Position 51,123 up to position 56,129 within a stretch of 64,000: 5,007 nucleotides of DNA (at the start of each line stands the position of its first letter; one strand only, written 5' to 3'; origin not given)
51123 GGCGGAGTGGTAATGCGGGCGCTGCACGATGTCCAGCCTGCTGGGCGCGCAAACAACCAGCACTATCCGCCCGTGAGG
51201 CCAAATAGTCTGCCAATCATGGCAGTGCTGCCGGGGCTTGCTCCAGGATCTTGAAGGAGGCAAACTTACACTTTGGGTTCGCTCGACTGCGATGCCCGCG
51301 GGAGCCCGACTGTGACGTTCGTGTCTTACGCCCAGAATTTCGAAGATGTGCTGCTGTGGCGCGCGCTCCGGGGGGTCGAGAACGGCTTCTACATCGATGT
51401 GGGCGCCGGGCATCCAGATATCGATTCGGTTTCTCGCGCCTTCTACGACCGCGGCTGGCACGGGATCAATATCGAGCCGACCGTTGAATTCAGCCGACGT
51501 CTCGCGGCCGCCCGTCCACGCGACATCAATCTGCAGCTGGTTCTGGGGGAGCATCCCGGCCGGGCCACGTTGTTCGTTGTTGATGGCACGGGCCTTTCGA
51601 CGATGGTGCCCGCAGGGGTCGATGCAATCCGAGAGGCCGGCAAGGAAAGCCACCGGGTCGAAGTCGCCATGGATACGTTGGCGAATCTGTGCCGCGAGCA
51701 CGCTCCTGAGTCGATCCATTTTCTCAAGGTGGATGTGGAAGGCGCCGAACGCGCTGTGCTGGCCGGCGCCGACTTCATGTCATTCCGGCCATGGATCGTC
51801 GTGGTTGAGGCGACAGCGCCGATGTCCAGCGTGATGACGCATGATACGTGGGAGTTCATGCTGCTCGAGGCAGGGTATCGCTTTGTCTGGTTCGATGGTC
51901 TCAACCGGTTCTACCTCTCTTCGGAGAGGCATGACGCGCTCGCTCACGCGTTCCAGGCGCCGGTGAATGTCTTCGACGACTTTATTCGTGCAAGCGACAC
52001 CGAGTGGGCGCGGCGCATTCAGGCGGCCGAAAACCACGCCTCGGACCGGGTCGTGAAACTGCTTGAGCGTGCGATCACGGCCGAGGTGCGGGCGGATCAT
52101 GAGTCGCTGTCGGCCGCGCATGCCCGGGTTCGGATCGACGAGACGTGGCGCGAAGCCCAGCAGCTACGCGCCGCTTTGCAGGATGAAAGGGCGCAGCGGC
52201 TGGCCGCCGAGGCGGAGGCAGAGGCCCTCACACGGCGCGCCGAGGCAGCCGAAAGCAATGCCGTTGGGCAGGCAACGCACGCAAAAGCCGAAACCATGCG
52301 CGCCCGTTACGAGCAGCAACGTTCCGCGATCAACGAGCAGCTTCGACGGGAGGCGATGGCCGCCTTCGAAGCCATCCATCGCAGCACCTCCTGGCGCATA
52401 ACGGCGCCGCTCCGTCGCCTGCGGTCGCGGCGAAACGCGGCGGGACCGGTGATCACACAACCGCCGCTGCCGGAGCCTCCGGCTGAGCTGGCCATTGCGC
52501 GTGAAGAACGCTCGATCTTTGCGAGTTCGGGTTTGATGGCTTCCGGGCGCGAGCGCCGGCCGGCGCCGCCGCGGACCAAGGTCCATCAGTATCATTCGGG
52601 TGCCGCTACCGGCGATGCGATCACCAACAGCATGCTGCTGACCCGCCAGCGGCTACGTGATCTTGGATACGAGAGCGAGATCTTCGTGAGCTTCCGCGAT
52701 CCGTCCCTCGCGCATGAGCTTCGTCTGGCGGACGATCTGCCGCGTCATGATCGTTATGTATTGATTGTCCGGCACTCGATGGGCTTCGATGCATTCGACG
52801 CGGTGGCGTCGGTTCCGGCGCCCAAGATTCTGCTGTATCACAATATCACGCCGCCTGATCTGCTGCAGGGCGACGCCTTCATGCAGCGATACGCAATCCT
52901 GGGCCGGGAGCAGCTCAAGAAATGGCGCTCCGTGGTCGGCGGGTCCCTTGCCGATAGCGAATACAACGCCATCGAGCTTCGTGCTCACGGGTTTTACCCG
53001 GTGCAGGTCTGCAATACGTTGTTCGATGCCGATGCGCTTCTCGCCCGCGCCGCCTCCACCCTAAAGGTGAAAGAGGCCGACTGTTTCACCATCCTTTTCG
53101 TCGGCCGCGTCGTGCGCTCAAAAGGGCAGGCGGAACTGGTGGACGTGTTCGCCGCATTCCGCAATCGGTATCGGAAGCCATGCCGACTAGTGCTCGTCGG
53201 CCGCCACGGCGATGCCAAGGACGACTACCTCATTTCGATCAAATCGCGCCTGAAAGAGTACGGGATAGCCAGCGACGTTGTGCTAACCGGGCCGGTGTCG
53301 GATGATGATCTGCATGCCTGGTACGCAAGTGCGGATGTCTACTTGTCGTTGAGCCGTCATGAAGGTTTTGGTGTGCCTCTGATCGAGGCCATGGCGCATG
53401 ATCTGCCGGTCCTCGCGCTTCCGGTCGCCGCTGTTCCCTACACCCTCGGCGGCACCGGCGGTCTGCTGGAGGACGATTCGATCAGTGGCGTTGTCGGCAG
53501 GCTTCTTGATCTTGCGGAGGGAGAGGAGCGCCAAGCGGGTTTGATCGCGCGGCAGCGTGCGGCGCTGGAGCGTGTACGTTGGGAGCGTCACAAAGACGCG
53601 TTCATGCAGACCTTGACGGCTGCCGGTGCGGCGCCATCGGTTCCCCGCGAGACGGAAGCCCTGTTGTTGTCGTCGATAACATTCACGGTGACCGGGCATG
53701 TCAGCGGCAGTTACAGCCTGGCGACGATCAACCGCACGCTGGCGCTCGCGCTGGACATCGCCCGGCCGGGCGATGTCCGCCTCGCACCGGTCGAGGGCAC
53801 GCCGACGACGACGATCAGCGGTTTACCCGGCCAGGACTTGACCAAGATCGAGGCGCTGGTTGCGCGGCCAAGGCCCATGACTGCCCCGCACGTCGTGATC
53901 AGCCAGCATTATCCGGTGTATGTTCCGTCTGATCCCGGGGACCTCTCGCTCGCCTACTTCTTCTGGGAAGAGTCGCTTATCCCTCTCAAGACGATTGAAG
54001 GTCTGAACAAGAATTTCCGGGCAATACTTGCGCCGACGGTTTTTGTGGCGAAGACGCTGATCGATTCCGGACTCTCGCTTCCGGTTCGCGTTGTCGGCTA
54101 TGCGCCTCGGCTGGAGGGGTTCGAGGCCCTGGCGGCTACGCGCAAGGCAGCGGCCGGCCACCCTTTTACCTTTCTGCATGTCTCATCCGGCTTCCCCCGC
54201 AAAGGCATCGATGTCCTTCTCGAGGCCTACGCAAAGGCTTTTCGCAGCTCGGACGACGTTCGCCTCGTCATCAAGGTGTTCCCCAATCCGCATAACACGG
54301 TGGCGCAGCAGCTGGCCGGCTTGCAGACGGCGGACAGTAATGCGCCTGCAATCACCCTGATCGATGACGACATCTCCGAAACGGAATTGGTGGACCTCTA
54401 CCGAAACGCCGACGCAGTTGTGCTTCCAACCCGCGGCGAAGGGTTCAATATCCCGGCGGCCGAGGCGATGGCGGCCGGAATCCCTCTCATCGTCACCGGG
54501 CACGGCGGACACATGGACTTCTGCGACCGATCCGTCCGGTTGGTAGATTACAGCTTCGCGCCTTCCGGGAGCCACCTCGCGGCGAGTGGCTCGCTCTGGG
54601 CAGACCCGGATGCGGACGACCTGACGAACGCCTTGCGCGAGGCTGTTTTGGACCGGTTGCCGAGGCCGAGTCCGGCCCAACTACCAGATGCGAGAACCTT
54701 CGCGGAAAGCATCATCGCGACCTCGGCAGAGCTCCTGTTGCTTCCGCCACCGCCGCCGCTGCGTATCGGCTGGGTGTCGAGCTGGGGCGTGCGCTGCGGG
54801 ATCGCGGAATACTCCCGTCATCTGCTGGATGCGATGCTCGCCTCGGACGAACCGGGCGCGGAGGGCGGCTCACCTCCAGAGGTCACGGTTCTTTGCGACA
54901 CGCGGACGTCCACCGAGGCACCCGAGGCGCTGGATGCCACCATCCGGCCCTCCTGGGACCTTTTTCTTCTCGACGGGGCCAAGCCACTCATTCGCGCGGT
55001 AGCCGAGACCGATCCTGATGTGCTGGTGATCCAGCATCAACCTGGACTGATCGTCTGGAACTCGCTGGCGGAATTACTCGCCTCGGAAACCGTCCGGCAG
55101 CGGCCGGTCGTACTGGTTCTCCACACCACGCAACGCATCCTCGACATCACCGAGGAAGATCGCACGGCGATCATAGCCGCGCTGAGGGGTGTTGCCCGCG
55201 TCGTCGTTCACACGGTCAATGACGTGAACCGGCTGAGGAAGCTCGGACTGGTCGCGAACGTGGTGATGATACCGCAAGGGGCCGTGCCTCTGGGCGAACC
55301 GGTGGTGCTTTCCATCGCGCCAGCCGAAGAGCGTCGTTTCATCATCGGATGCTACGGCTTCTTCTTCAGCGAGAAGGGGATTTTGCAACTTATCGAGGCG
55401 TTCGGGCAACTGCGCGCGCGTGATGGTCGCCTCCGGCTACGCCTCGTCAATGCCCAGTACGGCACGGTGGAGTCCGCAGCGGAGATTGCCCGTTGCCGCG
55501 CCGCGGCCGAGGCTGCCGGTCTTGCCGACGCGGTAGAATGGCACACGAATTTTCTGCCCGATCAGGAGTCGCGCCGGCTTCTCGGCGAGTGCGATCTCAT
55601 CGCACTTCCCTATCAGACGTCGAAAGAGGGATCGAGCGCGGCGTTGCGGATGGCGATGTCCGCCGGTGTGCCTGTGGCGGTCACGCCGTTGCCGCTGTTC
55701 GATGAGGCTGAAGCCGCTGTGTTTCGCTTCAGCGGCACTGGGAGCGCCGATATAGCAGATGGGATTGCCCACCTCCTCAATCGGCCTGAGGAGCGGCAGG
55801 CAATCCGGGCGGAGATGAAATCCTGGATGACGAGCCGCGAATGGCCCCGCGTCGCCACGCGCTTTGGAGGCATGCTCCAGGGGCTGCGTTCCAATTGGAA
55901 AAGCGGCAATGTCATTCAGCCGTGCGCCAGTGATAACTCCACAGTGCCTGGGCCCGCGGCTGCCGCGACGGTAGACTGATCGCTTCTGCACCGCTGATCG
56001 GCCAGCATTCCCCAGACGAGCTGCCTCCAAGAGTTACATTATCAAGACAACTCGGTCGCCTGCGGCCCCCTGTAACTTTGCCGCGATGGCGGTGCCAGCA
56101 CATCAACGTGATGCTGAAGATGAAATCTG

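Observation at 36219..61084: Candidate undescribed system: plasmid-borne T2SS island interleaved with Tat-ferritin-like cargo genes, a methyltransferase/glycosyltransferase machine and cell-wall remodelling genes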

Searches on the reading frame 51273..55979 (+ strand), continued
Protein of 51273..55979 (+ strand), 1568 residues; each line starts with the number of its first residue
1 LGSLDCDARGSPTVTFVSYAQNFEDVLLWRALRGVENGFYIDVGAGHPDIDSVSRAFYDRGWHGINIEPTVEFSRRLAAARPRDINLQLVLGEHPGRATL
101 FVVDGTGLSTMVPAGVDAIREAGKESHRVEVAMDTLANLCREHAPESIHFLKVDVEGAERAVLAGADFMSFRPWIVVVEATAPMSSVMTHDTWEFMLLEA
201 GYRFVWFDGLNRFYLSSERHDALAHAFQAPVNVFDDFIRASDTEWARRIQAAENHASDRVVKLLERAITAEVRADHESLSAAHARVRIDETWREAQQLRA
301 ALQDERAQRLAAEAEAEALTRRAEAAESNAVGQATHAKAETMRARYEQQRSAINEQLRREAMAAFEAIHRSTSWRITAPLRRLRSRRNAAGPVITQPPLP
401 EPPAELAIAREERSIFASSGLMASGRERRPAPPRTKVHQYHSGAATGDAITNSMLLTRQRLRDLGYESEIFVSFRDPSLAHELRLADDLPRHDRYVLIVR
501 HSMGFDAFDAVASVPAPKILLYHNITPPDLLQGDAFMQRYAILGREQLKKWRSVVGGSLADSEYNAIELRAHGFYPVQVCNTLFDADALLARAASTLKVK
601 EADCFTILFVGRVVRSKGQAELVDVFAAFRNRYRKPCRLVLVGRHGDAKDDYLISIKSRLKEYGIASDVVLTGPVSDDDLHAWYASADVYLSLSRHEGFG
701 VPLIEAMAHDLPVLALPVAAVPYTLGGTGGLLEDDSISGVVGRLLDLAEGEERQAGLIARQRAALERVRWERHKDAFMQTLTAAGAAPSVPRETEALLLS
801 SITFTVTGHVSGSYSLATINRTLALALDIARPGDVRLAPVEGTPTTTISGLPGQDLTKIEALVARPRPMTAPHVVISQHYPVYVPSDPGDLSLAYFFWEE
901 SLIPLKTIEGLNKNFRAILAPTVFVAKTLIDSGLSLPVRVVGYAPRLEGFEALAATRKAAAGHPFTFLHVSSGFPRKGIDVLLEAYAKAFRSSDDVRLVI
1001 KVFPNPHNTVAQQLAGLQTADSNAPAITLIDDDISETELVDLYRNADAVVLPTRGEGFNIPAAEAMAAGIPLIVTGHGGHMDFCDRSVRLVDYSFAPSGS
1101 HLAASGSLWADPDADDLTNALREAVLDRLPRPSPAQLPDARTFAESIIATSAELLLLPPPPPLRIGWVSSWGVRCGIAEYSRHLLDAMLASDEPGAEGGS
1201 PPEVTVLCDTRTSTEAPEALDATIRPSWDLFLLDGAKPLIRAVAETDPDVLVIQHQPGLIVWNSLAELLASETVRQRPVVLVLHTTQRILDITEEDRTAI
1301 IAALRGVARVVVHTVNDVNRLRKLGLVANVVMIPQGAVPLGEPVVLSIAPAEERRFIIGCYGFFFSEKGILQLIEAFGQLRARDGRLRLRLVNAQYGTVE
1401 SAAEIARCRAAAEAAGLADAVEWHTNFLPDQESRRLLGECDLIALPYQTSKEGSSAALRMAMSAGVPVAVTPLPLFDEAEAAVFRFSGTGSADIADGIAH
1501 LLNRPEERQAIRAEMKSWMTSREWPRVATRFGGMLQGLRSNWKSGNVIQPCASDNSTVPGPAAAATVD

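Call 37: search_protein_families(library=pfam, proteins=[L054:4385-5818:+, L054:5851-6978:+, L054:7592-8785:+, L054:13802-14818:-, L054:14883-15407:-, L054:17225-19165:-, L067:6672-7895:+, L067:7846-8778:+, L067:14781-15827:+, L067:5628-6644:-], max_evalue=0.001)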
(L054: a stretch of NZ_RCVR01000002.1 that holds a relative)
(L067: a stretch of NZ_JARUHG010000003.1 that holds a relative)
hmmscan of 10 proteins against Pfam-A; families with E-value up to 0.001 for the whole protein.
L054:4385-5818:+ (477 aa): 1 family
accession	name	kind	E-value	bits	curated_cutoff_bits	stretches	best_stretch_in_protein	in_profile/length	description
PF04796.18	RepA_C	-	0.00025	21.8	26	1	105-198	62-167/181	Plasmid encoded RepA protein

L054:5851-6978:+ (375 aa): 5 families
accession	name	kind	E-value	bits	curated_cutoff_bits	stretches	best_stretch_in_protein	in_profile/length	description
PF00195.25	Chal_sti_synt_N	-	1.3e-20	74.3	27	1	101-233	86-225/225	Chalcone and stilbene synthases, N-terminal domain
PF02797.21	Chal_sti_synt_C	-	8e-19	68.6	27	1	245-372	9-147/151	Chalcone and stilbene synthases, C-terminal domain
PF08392.18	FAE1_CUT1_RppA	-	1.6e-11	44.6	27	1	111-234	80-208/290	FAE1/Type III polyketide synthase-like protein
PF08545.16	ACP_syn_III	-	9.3e-08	32.3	24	1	170-235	6-68/80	3-Oxoacyl-[acyl-carrier-protein (ACP)] synthase III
PF08541.16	ACP_syn_III_C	-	7.1e-06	26.5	26.6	1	287-369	4-85/90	3-Oxoacyl-[acyl-carrier-protein (ACP)] synthase III C terminal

L054:7592-8785:+ (397 aa): 14 families
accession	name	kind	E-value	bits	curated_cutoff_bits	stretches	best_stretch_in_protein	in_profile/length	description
PF01266.30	DAO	-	2.8e-09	37.4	27.9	1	34-63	2-31/353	FAD dependent oxidoreductase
PF07992.20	Pyr_redox_2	-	1.8e-08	34.6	26.1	1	34-180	3-111/291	Pyridine nucleotide-disulphide oxidoreductase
PF01494.25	FAD_binding_3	-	2.7e-08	33.9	22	1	34-164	4-140/349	FAD binding domain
PF03486.20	HI0933_like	-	2.6e-07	30.8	50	1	34-70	3-39/244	HI0933-like protein Rossmann domain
PF01134.28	GIDA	-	1e-06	28.6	22.1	1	34-64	2-32/391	Glucose inhibited division protein A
PF13454.12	NAD_binding_9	-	1.9e-06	28.4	21.8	0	128-178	105-154/155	FAD-NAD(P)-binding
PF12831.13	FAD_oxidored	-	2.3e-06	27.6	27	1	34-63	2-31/416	FAD dependent oxidoreductase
PF00890.30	FAD_binding_2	-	6.9e-06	25.9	20.4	1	34-65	2-33/414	FAD binding domain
PF13450.12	NAD_binding_8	-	1e-05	26.2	21.9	1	36-63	1-28/68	NAD(P)-binding Rossmann-like domain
PF00070.33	Pyr_redox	-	2.3e-05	25.3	22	1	34-64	2-32/82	Pyridine nucleotide-disulphide oxidoreductase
PF04820.20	Trp_halogenase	-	2.3e-05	23.9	21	1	34-88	2-59/458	Tryptophan halogenase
PF13738.12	Pyr_redox_3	-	4e-05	23.4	30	1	34-67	167-200/305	Pyridine nucleotide-disulphide oxidoreductase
PF01262.27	AlaDh_PNT_C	-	0.00029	20.8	23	1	33-70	30-67/214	Alanine dehydrogenase/PNT, C-terminal domain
PF05834.18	Lycopene_cycl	-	0.00051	19.7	23.4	0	34-182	2-145/380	Lycopene cyclase protein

L054:13802-14818:- (338 aa): 1 family
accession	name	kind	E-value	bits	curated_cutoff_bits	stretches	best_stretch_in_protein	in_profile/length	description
PF03401.19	TctC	-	2.4e-55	188.4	27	1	63-333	2-272/274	Tripartite tricarboxylate transporter family receptor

L054:14883-15407:- (174 aa): 0 families

L054:17225-19165:- (646 aa): 2 families
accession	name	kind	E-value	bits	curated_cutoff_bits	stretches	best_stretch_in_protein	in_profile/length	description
PF02705.21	K_trans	-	4e-180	599.6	24.8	1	39-489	3-453/454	K+ potassium transporter integral membrane domain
PF22776.1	K_trans_C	-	3.7e-48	163.6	24.8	1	500-646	1-151/151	K+ potassium transporter C-terminal domain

L067:6672-7895:+ (407 aa): 2 families
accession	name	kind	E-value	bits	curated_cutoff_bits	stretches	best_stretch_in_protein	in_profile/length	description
PF01053.26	Cys_Met_Meta_PP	-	7.4e-155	515.6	27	1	30-404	2-380/381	Cys/Met metabolism PLP-dependent enzyme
PF00155.27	Aminotran_1_2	-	6.7e-05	22.7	19.7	1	149-198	129-187/361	Aminotransferase class I and II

L067:7846-8778:+ (310 aa): 1 family
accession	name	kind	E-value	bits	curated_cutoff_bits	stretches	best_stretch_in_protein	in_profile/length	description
PF01061.29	ABC2_membrane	-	8.1e-18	65.2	26.9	1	64-271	6-211/211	ABC-2 type transporter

L067:14781-15827:+ (348 aa): 3 families
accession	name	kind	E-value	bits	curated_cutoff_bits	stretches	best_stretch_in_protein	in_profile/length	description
PF16363.11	GDP_Man_Dehyd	-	1.8e-138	462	27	1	9-334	1-332/332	GDP-mannose 4,6 dehydratase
PF01370.27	Epimerase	-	2.6e-69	233.7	20.9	1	9-249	2-239/240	NAD dependent epimerase/dehydratase family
PF04321.23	RmlD_sub_bind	-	1.3e-08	34.7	27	1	8-180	3-150/287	RmlD substrate binding domain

L067:5628-6644:- (338 aa): 1 family
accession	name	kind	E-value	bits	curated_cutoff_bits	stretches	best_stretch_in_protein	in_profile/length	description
PF13469.12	Sulfotransfer_3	-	0.00065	20.4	27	0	215-267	165-216/216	Sulfotransferase family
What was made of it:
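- On ABC-transporter-dependent polysaccharide polymerase/terminator (WbdA/WbdD-like): Present only beside the 36%-identical Lysobacter homologue (call 37).
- A 36%-identical Lysobacter homologue lies between an ABC-2 (Wzm-type) permease and GDP-mannose 4,6-dehydratase (call 37). The Lysobacter homologue sits in a Wzm/Gmd cluster (call 37).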

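Call 72: search_protein_families(library=ncbifam, proteins=[window:51312-55979:+], max_evalue=0.001)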
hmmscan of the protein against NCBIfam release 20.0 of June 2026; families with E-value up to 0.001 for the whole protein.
window:51312-55979:+ (1555 aa): 28 families (the best 25 are shown)
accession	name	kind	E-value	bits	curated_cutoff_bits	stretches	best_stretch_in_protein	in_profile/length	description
TIGR04047.1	MSMEG_0565_glyc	hypoth_equivalog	7e-30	104.3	259.85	3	591-764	193-367/373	MSMEG_0565 family glycosyltransferase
NF041876.1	EPS_EpsE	equivalog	7.9e-28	97.8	400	2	577-753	200-377/389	exopolysaccharide biosynthesis GT4 family glycosyltransferase EpsE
TIGR03449.1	mycothiol_MshA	equivalog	6.2e-24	84.6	462.5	2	579-768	209-400/406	D-inositol-3-phosphate glycosyltransferase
TIGR03088.1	stp2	hypoth_equivalog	1.2e-23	83.8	409.05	2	587-731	190-332/374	TIGR03088 family PEP-CTERM/XrtA system glycosyltransferase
TIGR04157.1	glyco_rSAM_CFB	subfamily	3.4e-22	79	400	2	593-702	229-329/406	TIGR04157 family glycosyltransferase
NF012028.0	PRK15484.1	subfamily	3.3e-21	75.8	618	2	472-703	91-307/380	lipopolysaccharide N-acetylglucosaminyltransferase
NF038295.1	EPS_HpsP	equivalog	3.6e-19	69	550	2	954-1062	210-317/388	hormogonium polysaccharide biosynthesis glycosyltransferase HpsP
NF038229.1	Glyco4_Geo_Pelo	equivalog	5.2e-18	65.2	400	2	585-705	155-269/338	GPMC system family 4 glycosyltransferase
TIGR03999.1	thiol_BshA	equivalog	1.1e-16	60.8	273.7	1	592-751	200-352/375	N-acetyl-alpha-D-glucosaminyl L-malate synthase BshA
TIGR01444.1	fkbM_fam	subfamily_domain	1.8e-16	60.9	37.7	1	27-163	2-139/143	FkbM family methyltransferase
TIGR02149.1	glgA_Coryne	subfamily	3.2e-15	56.1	302.4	2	592-722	205-334/391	glycogen synthase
NF047684.1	TeichurnBiosyTuaC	equivalog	4.6e-15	55.4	550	1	593-740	221-357/391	teichuronic acid biosynthesis protein TuaC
NF053787.1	GlcN_PG_synth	equivalog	2.1e-14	53.1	480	1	566-766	173-354/361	N-acetylglucosaminyl phosphatidylglycerol synthase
NF038255.1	exopoly_VpsD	equivalog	1.2e-12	47.4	300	1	602-706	214-315/381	VpsD family glycosyltransferase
TIGR04063.1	stp3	hypoth_equivalog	1.5e-12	47.1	442.05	2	591-760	213-384/397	TIGR04063 family PEP-CTERM/XrtA system glycosyltransferase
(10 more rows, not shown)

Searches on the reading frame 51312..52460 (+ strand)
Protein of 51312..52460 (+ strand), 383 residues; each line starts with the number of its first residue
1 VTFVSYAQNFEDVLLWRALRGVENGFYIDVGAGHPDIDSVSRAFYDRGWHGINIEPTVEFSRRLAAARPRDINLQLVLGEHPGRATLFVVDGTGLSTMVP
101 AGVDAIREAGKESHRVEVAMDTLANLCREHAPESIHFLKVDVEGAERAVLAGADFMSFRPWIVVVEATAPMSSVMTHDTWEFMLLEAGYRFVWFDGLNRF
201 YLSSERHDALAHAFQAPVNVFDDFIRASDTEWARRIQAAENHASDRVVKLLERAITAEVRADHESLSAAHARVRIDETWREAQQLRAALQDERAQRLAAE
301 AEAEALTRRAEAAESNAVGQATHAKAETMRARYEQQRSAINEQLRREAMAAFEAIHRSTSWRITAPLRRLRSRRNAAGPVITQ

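Call 87: search_solved_structures(query=window:51312-52460:+, max_evalue=1)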
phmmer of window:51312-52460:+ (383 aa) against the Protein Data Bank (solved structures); distinct sequences matched with E-value up to 1: 2.
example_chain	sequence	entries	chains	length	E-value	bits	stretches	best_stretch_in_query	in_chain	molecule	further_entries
4z85_A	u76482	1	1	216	0.19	14.2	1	100-158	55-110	2-nitrobenzoate nitroreductase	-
6cgh_A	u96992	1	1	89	0.25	13.9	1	289-349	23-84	DnaJ homolog subfamily C member 2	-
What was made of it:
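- Tried and rejected: The giant's N-terminal 383 aa gave nothing significant (call 87).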

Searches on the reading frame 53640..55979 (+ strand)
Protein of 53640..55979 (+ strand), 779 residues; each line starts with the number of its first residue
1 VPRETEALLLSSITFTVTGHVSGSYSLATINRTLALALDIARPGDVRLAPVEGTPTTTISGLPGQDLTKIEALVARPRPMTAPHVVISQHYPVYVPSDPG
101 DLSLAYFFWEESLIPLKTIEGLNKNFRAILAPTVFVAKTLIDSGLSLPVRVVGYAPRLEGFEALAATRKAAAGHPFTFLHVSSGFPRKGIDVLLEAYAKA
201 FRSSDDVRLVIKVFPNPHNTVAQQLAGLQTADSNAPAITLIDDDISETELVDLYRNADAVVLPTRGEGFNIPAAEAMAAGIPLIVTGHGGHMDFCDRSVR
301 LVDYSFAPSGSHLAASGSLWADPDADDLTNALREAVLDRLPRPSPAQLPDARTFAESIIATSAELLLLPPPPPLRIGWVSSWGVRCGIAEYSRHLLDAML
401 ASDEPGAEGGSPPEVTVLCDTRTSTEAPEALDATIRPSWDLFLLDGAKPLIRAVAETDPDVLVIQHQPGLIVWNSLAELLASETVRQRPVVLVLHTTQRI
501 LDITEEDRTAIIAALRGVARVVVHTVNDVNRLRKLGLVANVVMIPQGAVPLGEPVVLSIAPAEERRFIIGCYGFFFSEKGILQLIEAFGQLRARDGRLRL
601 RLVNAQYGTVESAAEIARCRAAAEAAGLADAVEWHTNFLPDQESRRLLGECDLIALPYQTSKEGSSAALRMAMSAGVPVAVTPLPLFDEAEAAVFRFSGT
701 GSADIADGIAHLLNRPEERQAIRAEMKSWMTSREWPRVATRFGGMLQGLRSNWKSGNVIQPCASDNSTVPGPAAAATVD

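Call 88: search_solved_structures(query=window:53640-55979:+, max_evalue=0.1)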
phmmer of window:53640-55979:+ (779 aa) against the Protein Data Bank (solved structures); distinct sequences matched with E-value up to 0.1: 40.
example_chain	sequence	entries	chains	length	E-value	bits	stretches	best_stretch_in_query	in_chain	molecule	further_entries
7qsg_A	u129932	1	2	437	5.6e-07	31.8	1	181-289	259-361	D-inositol 3-phosphate glycosyltransferase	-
3c4q_A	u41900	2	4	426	5.9e-05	25.1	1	182-290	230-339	Predicted glycosyltransferases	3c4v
3c48_A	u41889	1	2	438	6.2e-05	25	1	182-290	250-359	Predicted glycosyltransferases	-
2f9f_A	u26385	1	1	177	6.5e-05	24.9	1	178-293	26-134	first mannosyl transferase (wbaZ-1)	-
3oy2_A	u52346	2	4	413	0.002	20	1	144-297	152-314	Glycosyltransferase B736L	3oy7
9m88_C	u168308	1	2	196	0.0034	19.3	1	177-298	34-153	Glycogen synthase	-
2bfw_A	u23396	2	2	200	0.0036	19.2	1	177-298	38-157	GLGA GLYCOGEN SYNTHASE | PGS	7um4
7w41_A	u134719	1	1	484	0.011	17.6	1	169-297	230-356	Gastrin-releasing peptide receptor,GlgA glycogen synthase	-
6kuw_A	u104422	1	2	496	0.016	17.1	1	177-298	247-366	Alpha-2C adrenergic receptor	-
9dcm_B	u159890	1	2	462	0.018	16.9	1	245-303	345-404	Sucrose-phosphate synthase-like protein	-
8vrf_B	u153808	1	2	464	0.018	16.9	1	245-303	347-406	Sucrose-phosphate synthase-like protein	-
8uag_A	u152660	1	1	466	0.018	16.8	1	245-303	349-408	Sucrose-phosphate synthase-like protein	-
6lfl_A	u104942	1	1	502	0.018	16.8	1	175-297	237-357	C-X-C chemokine receptor type 2,GlgA glycogen synthase,C-X-C chemokine receptor type 2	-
3l01_A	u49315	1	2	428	0.019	16.8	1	177-297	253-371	GlgA glycogen synthase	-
3fro_A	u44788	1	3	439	0.019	16.7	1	177-297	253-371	GlgA glycogen synthase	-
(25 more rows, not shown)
